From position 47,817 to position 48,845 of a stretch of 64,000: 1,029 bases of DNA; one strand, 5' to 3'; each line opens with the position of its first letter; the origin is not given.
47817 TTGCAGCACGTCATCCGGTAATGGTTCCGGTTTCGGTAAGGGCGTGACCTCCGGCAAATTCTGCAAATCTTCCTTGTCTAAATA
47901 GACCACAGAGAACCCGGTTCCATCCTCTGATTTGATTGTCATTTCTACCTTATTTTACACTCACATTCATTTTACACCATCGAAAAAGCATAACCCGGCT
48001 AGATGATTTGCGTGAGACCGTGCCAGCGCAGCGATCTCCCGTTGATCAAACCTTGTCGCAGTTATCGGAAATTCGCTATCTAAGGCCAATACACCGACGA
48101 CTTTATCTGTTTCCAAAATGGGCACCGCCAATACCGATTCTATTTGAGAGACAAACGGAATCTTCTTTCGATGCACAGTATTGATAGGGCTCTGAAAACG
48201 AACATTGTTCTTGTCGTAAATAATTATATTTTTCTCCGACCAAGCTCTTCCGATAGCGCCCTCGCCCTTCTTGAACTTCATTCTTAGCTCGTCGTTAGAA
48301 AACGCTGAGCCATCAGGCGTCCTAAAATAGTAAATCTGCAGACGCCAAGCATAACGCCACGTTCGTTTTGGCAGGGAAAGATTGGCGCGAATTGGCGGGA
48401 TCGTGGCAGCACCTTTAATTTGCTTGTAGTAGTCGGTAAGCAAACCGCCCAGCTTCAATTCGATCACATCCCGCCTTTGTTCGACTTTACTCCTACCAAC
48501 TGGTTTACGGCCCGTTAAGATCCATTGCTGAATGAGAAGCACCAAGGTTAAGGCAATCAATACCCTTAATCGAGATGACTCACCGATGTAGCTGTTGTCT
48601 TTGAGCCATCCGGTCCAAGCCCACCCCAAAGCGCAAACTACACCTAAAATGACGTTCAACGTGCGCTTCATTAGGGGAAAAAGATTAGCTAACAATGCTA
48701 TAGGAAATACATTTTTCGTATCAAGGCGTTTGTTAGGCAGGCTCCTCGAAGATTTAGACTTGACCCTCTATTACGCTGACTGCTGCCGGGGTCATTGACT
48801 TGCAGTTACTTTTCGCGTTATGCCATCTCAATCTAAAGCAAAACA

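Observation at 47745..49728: Apparently AT-richer insertion beside groESL encoding a Swt1-like HEPN protein plus a 2-TM GAF-domain protein: candidate two/three-gene defence module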

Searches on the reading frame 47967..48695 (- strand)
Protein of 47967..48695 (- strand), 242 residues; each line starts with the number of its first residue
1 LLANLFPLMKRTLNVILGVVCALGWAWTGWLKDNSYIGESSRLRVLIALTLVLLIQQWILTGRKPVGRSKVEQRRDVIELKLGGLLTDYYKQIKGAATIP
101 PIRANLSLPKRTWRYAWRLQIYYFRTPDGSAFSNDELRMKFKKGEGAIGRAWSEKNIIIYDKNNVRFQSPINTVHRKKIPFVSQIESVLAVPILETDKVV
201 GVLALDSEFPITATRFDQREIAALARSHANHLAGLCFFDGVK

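Call 3: search_protein_families(library=pfam, proteins=[window:47967-48695:-], max_evalue=1)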
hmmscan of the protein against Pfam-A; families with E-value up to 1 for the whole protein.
window:47967-48695:- (242 aa): 3 families
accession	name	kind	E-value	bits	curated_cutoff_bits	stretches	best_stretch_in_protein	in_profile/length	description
PF01590.32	GAF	-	1.1e-06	29.7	22.4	1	126-233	35-130/133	GAF domain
PF13185.12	GAF_2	-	1.7e-05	25.5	28.6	1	131-224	38-124/136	GAF domain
PF13492.12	GAF_3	-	0.0076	17.1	27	1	133-232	42-127/129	GAF domain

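Call 4: search_protein_families(library=padloc, proteins=[window:47967-48695:-], max_evalue=1)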
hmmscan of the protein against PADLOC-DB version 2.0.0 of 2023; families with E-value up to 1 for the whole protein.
window:47967-48695:- (242 aa): 0 families

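Call 5: search_protein_families(library=ncbifam, proteins=[window:47967-48695:-], max_evalue=1)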
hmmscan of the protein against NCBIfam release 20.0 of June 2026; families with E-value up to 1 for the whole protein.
window:47967-48695:- (242 aa): 1 family
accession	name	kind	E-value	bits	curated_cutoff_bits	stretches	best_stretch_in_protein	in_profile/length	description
NF038230.1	Regu_Geo_Pelo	equivalog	0.0047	14.8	1200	1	151-235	441-519/935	GPMC system transcriptional regulator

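Call 7: find_homologous_proteins(query=window:47967-48695:-)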
Query window:47967-48695:- (242 aa): 6 proteins with E <= 0.001 among 1507 candidates.
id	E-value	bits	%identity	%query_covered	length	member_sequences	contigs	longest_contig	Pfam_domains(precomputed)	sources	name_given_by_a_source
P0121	7.4e-153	525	100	97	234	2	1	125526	PF13185.13,PF01590.33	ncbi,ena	-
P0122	1.5e-134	465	86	97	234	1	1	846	PF13185.13,PF01590.33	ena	-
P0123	5.3e-92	326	62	97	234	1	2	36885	PF13185.13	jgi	jgi:hypothetical protein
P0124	6.7e-85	302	56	97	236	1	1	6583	PF13185.13,PF01590.33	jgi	jgi:transcriptional regulator with GAF, ATPase, and Fis domain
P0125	1.4e-83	298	58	97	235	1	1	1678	PF01590.33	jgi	jgi:hypothetical protein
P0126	4.7e-82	293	58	97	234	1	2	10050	-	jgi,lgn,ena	-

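Call 8: find_encoding_contigs(protein=P0123, flank=8000, max_places=3)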
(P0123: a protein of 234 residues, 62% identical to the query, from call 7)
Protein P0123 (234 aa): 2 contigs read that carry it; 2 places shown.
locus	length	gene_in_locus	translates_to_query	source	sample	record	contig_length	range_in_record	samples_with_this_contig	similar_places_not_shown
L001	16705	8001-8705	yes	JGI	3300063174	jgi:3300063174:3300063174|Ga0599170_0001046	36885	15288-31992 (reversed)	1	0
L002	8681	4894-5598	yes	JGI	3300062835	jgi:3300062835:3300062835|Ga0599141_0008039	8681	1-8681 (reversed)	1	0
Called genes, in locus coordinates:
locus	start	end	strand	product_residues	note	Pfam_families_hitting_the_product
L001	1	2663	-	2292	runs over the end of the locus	PF00054:Laminin_G_1 (faint), PF00354:Pentaxin (faint), PF13385:Laminin_G_3, PF13385:Laminin_G_3, PF03160:Calx-beta, PF18998:Flg_new_2, PF13385:Laminin_G_3, PF02210:Laminin_G_2 (weak), +7 more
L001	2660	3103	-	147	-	-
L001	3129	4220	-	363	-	PF02547:Queuosine_synth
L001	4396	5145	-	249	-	PF00106:adh_short, PF08659:KR, PF23441:SDR (weak), PF13561:adh_short_C2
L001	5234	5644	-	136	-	PF00903:Glyoxalase (weak)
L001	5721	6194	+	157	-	-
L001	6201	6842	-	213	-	-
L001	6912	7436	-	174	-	-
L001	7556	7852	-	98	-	-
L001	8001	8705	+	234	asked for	PF13185:GAF_2 (weak)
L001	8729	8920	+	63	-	-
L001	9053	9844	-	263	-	-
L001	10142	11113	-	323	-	PF12760:Zn_ribbon_IS1595, PF12762:DDE_Tnp_IS1595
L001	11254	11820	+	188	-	-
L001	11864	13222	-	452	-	PF03845:Spore_permease, PF13520:AA_permease_2, PF00324:AA_permease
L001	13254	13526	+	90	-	PF11746:DUF3303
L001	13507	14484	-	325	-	PF04055:Radical_SAM, PF06968:BATS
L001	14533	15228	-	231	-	-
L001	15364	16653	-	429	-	PF00278:Orn_DAP_Arg_deC, PF02784:Orn_Arg_deC_N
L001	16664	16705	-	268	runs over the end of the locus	PF00950:ABC-3, PF01032:FecCD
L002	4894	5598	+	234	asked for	PF13185:GAF_2 (weak)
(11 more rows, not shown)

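Call 9: find_encoding_contigs(protein=P0124, flank=8000, max_places=3)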
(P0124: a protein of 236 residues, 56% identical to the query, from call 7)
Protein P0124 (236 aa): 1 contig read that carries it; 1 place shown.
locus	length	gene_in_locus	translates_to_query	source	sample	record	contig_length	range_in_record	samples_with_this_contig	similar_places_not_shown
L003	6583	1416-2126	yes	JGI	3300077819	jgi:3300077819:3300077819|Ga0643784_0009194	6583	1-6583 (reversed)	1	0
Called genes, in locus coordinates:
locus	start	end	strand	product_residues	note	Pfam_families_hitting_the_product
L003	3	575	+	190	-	?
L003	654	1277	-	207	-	PF06941:NT5C (weak)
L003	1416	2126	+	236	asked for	PF01590:GAF (weak), PF13185:GAF_2 (weak)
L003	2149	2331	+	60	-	-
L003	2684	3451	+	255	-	-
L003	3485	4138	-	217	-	-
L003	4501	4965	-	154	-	PF00589:Phage_integrase (faint)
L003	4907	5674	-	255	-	-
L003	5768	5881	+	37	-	-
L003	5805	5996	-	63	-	-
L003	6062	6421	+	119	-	-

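Call 10: find_encoding_contigs(protein=P0126, flank=8000, max_places=3)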
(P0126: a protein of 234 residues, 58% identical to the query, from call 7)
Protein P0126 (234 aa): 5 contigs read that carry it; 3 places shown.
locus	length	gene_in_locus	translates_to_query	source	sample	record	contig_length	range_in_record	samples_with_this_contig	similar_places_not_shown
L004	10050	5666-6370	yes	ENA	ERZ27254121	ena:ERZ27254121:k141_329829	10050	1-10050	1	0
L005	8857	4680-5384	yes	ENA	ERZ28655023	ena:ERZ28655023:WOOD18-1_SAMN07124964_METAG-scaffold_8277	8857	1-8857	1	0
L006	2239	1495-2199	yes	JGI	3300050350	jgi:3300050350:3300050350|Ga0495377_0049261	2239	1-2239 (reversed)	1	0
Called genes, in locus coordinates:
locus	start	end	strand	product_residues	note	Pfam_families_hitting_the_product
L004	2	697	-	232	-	?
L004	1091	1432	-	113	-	PF08818:DUF1801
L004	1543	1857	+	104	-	-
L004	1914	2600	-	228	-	PF00300:His_Phos_1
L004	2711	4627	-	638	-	PF13231:PMT_2, PF00515:TPR_1, PF07719:TPR_2, PF13424:TPR_12, PF13432:TPR_16, PF25063:ARM_TT21_C, PF12895:ANAPC3, PF13414:TPR_11, +46 more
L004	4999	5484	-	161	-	-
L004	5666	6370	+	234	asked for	-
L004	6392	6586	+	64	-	-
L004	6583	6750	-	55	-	-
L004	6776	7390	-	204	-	-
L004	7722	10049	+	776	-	?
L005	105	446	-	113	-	PF08818:DUF1801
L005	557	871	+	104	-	-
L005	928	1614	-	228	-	PF00300:His_Phos_1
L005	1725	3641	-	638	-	PF13231:PMT_2, PF00515:TPR_1, PF07719:TPR_2, PF13424:TPR_12, PF13432:TPR_16, PF25063:ARM_TT21_C, PF12895:ANAPC3, PF13414:TPR_11, +46 more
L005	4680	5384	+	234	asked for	-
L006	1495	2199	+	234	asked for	-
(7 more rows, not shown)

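Call 36: search_protein_families(library=pfam, proteins=[L055:299-1165:-, L001:9053-9844:-, L001:7556-7852:-, L003:2684-3451:+, L004:4999-5484:-, L004:6776-7390:-], max_evalue=0.01)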
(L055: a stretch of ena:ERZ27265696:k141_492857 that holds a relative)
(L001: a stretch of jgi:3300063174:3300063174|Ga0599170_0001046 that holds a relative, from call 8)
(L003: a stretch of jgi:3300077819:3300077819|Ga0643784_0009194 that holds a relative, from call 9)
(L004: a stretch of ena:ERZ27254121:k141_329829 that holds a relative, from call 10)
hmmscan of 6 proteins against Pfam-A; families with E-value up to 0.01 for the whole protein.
L055:299-1165:- (288 aa): 0 families

L001:9053-9844:- (263 aa): 0 families

L001:7556-7852:- (98 aa): 0 families

L003:2684-3451:+ (255 aa): 2 families
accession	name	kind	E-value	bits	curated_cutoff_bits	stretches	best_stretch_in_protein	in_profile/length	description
PF11185.13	DUF2971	-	9.4e-05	24.1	22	1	108-182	1-89/89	Protein of unknown function (DUF2971)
PF13499.12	EF-hand_7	-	0.0088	16.8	30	0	40-71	33-64/67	EF-hand domain pair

L004:4999-5484:- (161 aa): 0 families

L004:6776-7390:- (204 aa): 1 family
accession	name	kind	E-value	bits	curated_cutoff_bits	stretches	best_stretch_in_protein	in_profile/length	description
PF01844.29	HNH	-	0.00024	21.6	21.4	1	171-190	15-34/47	HNH endonuclease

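Call 37: search_protein_families(library=padloc, proteins=[L055:299-1165:-, L001:9053-9844:-, L001:7556-7852:-, L003:2684-3451:+, L004:4999-5484:-, L004:6776-7390:-], max_evalue=0.01)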
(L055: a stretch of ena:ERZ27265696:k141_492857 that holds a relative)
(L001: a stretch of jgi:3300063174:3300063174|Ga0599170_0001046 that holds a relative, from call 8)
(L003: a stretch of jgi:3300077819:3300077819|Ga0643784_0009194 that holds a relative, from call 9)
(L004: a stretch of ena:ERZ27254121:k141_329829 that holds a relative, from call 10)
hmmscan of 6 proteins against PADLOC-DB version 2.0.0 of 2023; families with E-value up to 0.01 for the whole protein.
L055:299-1165:- (288 aa): 0 families

L001:9053-9844:- (263 aa): 0 families

L001:7556-7852:- (98 aa): 0 families

L003:2684-3451:+ (255 aa): 5 families
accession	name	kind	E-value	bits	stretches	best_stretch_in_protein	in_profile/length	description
PDLC04990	PDC-S31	-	1.7e-30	104.7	1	3-252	8-253/259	-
PDLC04994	PDC-S31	-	7e-23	79.3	1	4-249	19-265/273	-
PDLC04991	PDC-S31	-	4e-16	57.3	1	91-247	62-197/208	-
PDLC04992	PDC-S31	-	1.5e-07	29.4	1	85-183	48-157/220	-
PDLC04993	PDC-S31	-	0.0017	15.7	1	153-231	144-220/245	-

L004:4999-5484:- (161 aa): 0 families

L004:6776-7390:- (204 aa): 0 families

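Call 53: predict_structure(alignment_id=A3)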
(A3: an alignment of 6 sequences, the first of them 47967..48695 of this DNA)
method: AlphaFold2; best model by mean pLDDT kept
length: 242 residues; sequences in the alignment: 6
mean_pLDDT: 55.1   pTM: 0.46
mean pLDDT of the five models: 55.1, 51.7, 47.2, 44.9, 41.8
residues with pLDDT >= 90: 0; 70-90: 42; 50-70: 113; < 50: 87
segments of 3 or more residues with pLDDT < 50: 1-8, 61-69, 115-155, 166-183, 234-242
pLDDT, mean of each block of 10 residues (from residue 1): 44 61 58 62 70 63 44 61 77 72 64 47 40 35 35 51 50 31 56 60 69 68 69 44 26
secondary structure, 60 per line:
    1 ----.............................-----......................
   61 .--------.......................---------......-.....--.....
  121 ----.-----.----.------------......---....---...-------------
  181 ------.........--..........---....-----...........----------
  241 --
elements in order: H5-33 H39-61 H70-92 E102-107 E109-113 E116-120 H149-154 E158-161 E187-195 E198-207 H211-214 H220-230

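Call 56: find_related_loci(query=A3, collection=metagenome_contigs, flank=8000)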
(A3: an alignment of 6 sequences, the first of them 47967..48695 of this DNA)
Query A3 (242 aa) in metagenome_contigs; peptide patterns used: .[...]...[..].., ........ (x = any residue, [..] = any of these).
197 stretches matched a pattern; 2 encode a relative of the query (tblastn E <= 1e-3); 2 distinct loci.
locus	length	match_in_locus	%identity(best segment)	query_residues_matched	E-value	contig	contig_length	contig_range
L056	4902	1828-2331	42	9-180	1e-36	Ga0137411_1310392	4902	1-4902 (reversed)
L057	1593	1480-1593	84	5-42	1e-17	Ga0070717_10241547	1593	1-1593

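Call 58: find_related_loci(query=A3, collection=viral_contigs, flank=8000)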
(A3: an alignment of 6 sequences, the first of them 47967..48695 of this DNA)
Query A3 (242 aa) in viral_contigs; peptide patterns used: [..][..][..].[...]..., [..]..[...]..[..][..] (x = any residue, [..] = any of these).
81 stretches matched a pattern, but none encodes a relative of the query by tblastn (E <= 1e-3).

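Call 61: search_protein_representatives(alignment_id=A3)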
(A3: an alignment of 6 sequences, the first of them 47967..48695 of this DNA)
Query: 6 sequences, 234 profile positions. Proteins with E-value up to 0.001 (for the whole library): 363; up to 1e-10: 113; up to 1e-30: 52. The best 150 are listed.
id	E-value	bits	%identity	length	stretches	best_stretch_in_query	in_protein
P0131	4.7e-93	327.5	-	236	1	1-234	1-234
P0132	4.9e-71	255.4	-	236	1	1-234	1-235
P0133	7.7e-68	244.9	-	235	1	1-234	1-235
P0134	1.1e-61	224.8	-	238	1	2-234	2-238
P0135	3.7e-60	219.8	-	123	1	112-234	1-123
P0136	4.5e-58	213.0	-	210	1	30-234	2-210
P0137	2.0e-57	210.8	-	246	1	4-233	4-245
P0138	1.0e-53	198.7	-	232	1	1-234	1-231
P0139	1.5e-53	198.2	-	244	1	6-233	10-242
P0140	6.1e-53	196.2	-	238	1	5-234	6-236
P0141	2.9e-51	190.7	-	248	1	2-233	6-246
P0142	5.2e-51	189.9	-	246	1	5-233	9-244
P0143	3.1e-50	187.3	-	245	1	6-234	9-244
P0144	7.2e-49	182.8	-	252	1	1-227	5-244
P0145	1.1e-47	178.9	-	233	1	1-234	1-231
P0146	1.9e-46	174.9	-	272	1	4-233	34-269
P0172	2.6e-34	135.2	-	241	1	1-234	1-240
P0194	1.4e-24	103.3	-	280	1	18-234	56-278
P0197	2.4e-22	96.0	-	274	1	20-212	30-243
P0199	1.6e-21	93.4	-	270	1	32-233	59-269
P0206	4.1e-19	85.5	-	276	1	32-234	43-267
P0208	5.3e-19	85.1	-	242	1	2-228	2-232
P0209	1.1e-18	84.1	-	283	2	122-233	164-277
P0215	4.9e-16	75.4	-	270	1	40-227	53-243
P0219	1.4e-14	70.6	-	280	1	35-233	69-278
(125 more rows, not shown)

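Call 63: find_homologous_proteins(query=A6, max_evalue=1e-10)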
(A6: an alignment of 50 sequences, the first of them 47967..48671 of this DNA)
Query A6 (50 sequences) (234 aa, profile of the alignment): 8 proteins with E <= 1e-10 among 8000 candidates.
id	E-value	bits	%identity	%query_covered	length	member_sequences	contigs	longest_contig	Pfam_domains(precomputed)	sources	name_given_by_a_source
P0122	2.5e-83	297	86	100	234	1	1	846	PF13185.13,PF01590.33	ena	-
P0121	1.7e-82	294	100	100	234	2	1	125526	PF13185.13,PF01590.33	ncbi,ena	-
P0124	4.9e-82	293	56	100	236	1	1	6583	PF13185.13,PF01590.33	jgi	jgi:transcriptional regulator with GAF, ATPase, and Fis domain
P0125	6.9e-81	289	58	100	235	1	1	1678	PF01590.33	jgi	jgi:hypothetical protein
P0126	2.0e-79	284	58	100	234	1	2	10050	-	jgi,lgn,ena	-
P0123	5.8e-78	280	62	100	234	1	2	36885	PF13185.13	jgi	jgi:hypothetical protein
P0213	3.2e-59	218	24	97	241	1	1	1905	-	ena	-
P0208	2.7e-58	215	26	100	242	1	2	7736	-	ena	-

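Call 64: find_encoding_contigs(protein=P0139, flank=6000, max_places=2)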
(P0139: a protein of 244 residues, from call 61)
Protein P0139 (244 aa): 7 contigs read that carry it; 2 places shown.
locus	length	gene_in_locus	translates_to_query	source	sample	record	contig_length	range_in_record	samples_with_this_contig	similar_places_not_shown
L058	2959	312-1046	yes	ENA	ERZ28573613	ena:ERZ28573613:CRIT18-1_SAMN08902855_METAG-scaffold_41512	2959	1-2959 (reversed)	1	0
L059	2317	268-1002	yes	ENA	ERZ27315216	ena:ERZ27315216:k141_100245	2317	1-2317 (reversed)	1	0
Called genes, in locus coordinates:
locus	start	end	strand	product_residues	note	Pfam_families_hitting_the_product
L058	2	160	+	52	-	?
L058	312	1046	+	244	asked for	PF13185:GAF_2 (weak)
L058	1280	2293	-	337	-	PF07690:MFS_1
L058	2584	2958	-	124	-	?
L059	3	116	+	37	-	?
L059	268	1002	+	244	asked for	PF13185:GAF_2 (weak)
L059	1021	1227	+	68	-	-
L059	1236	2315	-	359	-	?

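Call 65: find_encoding_contigs(protein=P0208, flank=6000, max_places=2)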
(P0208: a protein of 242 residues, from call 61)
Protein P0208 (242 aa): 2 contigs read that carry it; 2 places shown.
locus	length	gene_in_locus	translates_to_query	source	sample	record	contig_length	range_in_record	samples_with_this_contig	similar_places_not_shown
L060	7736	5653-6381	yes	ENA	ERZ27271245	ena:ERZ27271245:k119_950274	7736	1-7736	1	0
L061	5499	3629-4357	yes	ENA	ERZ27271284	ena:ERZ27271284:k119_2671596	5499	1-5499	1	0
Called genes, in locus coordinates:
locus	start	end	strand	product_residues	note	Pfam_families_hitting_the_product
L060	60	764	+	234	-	-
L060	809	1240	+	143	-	PF00583:Acetyltransf_1, PF13673:Acetyltransf_10, PF08445:FR47, PF13508:Acetyltransf_7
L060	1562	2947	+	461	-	PF01554:MatE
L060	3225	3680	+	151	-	-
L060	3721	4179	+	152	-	-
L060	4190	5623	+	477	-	-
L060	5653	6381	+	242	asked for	-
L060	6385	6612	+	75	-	-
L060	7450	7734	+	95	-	?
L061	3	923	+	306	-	?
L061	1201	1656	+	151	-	-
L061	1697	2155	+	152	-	-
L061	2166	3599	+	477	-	-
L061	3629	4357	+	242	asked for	-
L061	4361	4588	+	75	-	-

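Call 68: search_protein_families(library=pfam, proteins=[L060:3225-3680:+, L060:3721-4179:+, L060:4190-5623:+, L060:6385-6612:+, L059:1021-1227:+, L060:60-764:+, L055:299-1165:-], max_evalue=0.1)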
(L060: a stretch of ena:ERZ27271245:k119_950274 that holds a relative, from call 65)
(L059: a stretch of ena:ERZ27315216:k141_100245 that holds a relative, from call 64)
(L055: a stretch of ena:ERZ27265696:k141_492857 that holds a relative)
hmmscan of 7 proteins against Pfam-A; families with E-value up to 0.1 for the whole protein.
L060:3225-3680:+ (151 aa): 0 families

L060:3721-4179:+ (152 aa): 2 families
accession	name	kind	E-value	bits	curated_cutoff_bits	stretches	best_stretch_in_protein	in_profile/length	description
PF18021.7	Agglutinin_C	-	0.016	16.1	26.8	1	37-94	1-59/93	Agglutinin C-terminal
PF00069.31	Pkinase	-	0.084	12.7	31.7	1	50-128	80-152/263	Protein kinase domain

L060:4190-5623:+ (477 aa): 0 families

L060:6385-6612:+ (75 aa): 0 families

L059:1021-1227:+ (68 aa): 0 families

L060:60-764:+ (234 aa): 1 family
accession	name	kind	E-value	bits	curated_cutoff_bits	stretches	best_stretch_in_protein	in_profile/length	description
PF18844.6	baeRF_family2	-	0.09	13.3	26.9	0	104-198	6-104/149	Bacterial archaeo-eukaryotic release factor family 2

L055:299-1165:- (288 aa): 1 family
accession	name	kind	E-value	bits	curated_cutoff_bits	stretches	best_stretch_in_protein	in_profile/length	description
PF21943.1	TetR_C_46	-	0.085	13.5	27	0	81-113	27-62/109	Tetracyclin repressor-like, C-terminal domain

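Call 71: search_dna_similar(query=window:47967-48671:-, collection=plasmids, mode=protein, max_rows=15)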
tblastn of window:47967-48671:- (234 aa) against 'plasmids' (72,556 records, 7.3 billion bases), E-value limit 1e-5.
Records with a match: 1; places in all: 1; records where one place covers at least 80% of the query: 0.
Best place of each record, by identity: <60% 1.
By first word of the organism name: Leptospira 1.
By predicted mobility (MOB-suite, as given by PLSDB): non-mobilizable 1.
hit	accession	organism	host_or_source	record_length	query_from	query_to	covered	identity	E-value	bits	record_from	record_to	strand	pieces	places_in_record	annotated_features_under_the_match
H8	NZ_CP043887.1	Leptospira interrogans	Homo sapiens,cell culture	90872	57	225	72%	29.0%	8e-16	83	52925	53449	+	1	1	hypothetical protein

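Call 74: get_annotated_region(hit=H8, flank=5000)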
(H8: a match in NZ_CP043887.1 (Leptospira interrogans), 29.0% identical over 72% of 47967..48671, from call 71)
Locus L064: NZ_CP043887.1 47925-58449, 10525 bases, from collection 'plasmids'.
description: Leptospira interrogans serovar Canicola strain 782 plasmid p2, complete sequence
organism: Leptospira interrogans (NCBI taxid 211880)
taxonomy: Bacteria; Spirochaetota; Spirochaetia; Leptospirales; Leptospiraceae; Leptospira; Leptospira interrogans
host: -; source: Homo sapiens,cell culture; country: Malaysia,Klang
typing (MOB-suite, as given by PLSDB): non-mobilizable; replicon rep_cluster_216
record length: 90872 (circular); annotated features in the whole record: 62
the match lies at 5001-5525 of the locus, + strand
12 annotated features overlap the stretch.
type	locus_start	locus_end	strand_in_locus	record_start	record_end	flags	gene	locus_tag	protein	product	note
CDS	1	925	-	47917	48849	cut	-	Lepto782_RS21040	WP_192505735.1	leucine-rich repeat domain-containing protein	-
CDS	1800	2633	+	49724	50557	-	-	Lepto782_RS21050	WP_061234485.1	hypothetical protein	-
CDS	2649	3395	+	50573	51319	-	-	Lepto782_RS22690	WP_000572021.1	hypothetical protein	-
CDS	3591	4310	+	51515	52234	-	-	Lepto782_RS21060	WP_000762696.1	hypothetical protein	-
CDS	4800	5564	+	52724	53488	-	-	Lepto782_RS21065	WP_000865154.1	hypothetical protein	-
CDS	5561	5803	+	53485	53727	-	-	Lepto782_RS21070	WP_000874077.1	hypothetical protein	-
CDS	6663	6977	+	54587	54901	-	-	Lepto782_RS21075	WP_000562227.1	nucleotidyltransferase domain-containing protein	-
CDS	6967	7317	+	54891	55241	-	-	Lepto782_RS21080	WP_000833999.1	HepT-like ribonuclease domain-containing protein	-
CDS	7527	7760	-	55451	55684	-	-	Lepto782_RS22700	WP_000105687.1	hypothetical protein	-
CDS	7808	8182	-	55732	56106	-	-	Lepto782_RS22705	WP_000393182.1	hypothetical protein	-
CDS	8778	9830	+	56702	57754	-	-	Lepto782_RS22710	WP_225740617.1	hypothetical protein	-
CDS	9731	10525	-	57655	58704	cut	-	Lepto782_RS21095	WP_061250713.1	IS481 family transposase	-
